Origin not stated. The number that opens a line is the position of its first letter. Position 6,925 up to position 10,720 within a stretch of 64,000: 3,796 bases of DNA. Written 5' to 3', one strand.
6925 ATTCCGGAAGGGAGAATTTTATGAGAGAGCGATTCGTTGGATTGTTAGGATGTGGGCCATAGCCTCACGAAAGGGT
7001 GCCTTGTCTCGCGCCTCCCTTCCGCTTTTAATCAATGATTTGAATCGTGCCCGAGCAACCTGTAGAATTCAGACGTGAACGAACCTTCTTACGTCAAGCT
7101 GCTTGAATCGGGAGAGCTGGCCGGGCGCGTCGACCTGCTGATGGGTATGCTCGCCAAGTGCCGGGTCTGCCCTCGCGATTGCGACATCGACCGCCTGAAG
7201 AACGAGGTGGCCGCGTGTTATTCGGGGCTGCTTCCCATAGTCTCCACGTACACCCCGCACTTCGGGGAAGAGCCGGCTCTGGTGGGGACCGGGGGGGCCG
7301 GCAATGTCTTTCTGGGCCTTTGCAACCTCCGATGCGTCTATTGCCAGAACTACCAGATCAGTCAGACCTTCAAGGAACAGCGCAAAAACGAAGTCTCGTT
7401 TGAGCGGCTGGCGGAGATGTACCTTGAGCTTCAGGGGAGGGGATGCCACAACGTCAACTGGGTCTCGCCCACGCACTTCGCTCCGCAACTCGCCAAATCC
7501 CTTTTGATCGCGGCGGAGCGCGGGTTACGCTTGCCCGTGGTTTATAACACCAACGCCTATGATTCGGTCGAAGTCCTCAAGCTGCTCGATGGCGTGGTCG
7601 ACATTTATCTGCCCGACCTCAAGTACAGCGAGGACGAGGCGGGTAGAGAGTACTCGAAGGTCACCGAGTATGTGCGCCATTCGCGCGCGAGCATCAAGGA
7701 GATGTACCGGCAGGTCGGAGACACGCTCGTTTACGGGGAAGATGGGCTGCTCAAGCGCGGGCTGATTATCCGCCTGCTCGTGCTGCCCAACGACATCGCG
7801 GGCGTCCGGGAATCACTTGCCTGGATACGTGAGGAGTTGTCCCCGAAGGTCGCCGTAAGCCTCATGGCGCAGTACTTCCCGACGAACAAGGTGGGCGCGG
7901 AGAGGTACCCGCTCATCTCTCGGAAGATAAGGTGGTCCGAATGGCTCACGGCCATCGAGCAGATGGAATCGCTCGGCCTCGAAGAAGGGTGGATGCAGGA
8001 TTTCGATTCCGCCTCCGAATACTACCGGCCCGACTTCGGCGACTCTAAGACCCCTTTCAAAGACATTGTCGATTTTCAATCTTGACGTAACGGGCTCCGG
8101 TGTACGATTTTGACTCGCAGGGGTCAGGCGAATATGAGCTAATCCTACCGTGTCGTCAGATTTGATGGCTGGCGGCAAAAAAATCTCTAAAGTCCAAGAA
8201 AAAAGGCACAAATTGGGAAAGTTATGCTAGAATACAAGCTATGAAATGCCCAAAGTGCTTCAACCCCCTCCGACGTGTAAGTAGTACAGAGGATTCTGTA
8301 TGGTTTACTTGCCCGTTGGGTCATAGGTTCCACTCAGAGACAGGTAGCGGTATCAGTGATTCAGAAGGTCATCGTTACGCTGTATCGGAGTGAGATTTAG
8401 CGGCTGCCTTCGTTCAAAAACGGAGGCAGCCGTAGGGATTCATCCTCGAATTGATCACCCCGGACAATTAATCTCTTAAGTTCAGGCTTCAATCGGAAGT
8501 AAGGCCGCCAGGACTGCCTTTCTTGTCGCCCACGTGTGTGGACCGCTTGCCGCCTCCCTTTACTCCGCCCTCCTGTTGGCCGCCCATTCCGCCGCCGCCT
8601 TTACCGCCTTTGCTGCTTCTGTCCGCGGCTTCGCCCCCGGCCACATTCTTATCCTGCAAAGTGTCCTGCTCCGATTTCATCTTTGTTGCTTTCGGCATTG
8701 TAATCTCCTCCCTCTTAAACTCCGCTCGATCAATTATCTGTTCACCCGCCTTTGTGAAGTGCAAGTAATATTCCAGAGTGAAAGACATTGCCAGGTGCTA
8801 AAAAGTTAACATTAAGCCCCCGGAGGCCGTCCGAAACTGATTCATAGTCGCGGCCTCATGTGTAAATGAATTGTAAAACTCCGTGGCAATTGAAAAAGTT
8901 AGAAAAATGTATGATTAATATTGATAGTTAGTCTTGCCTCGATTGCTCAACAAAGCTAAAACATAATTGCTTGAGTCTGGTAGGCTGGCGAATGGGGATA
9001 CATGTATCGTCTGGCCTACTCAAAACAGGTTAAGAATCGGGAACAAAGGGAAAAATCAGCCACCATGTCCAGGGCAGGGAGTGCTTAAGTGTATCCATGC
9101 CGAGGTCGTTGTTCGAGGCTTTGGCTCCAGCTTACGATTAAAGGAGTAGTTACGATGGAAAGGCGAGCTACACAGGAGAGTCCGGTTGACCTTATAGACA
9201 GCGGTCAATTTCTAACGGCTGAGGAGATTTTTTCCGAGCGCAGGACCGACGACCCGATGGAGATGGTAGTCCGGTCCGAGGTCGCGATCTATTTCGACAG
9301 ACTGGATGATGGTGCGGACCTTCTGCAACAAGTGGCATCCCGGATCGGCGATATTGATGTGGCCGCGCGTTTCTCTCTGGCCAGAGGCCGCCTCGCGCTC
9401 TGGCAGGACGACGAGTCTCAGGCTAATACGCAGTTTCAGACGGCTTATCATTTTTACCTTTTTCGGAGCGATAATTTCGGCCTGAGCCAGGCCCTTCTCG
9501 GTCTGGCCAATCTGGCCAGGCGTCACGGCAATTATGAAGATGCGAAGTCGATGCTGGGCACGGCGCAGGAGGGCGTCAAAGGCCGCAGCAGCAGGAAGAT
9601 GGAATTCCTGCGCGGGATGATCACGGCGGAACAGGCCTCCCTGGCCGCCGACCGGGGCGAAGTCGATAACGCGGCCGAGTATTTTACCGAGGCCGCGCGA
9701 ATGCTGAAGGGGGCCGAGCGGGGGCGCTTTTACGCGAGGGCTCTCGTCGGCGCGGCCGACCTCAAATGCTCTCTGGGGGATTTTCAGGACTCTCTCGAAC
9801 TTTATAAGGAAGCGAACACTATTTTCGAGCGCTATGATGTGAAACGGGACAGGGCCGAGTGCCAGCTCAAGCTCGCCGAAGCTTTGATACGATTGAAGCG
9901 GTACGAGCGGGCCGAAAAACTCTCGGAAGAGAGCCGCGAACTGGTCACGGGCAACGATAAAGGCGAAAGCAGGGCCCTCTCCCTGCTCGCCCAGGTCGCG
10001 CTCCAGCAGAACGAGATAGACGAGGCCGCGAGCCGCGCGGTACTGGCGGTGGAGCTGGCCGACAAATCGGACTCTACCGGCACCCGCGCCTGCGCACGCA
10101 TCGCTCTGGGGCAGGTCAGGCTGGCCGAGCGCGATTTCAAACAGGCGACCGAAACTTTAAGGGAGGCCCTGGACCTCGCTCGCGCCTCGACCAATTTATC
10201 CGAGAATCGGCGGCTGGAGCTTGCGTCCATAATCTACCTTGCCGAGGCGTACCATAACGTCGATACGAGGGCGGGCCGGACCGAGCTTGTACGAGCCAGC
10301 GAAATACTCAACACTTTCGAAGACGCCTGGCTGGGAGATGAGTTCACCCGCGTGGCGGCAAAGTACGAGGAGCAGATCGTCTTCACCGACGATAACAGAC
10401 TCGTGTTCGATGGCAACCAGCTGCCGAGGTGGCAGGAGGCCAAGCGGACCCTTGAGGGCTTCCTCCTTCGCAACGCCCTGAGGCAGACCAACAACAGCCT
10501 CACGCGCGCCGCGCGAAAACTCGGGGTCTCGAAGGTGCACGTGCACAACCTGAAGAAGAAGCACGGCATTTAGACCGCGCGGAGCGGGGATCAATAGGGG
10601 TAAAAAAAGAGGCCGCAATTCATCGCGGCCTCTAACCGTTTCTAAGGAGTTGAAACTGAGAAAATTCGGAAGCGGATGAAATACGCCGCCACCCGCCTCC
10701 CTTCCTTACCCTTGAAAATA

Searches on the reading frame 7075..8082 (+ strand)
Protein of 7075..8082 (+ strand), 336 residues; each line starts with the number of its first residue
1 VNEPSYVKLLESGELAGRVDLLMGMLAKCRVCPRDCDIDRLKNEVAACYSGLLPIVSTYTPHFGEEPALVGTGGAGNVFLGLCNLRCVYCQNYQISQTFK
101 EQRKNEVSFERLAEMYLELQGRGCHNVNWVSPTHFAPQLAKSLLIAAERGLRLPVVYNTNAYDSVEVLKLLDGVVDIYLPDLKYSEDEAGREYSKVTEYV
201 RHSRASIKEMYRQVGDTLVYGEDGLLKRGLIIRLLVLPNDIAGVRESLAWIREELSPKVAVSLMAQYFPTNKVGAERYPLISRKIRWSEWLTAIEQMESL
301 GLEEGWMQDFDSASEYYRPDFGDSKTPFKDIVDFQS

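Call 70: search_protein_families(library=pfam, proteins=[window:7075-8082:+], max_evalue=0.00001)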
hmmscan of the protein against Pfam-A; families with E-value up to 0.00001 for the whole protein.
window:7075-8082:+ (336 aa): 1 family
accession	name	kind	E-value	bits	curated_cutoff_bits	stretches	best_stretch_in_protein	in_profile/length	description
PF04055.27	Radical_SAM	-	1.9e-12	48.1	29.5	1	81-210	5-132/166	Radical SAM superfamily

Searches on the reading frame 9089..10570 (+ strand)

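Call 70: search_protein_families(library=pfam, proteins=[window:9089-10570:+], max_evalue=0.00001)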
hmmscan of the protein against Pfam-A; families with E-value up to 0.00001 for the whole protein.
window:9089-10570:+ (494 aa): 7 families
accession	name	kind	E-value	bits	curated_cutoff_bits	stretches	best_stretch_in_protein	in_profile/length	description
PF13424.12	TPR_12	-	1.7e-17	63.8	30.1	1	259-324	6-75/77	Tetratricopeptide repeat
PF17874.7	TPR_MalT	-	2e-12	47.5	45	1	64-258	9-203/336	MalT-like TPR region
PF25058.1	ARM_TT21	-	2.3e-09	37.9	27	0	251-313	52-113/155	Tetratricopeptide repeat protein 21 ARM repeat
PF07719.23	TPR_2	-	2.9e-09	36.8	27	0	338-364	5-31/34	Tetratricopeptide repeat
PF14559.12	TPR_19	-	5.5e-09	36.7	25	0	230-278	5-47/68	Tetratricopeptide repeat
PF14938.12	SNAP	-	3.5e-07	30.4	25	0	183-280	81-179/282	Soluble NSF attachment protein, SNAP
PF12895.13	ANAPC3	-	8.9e-06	26.3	27.2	0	238-314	4-76/82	Anaphase-promoting complex, cyclosome, subunit 3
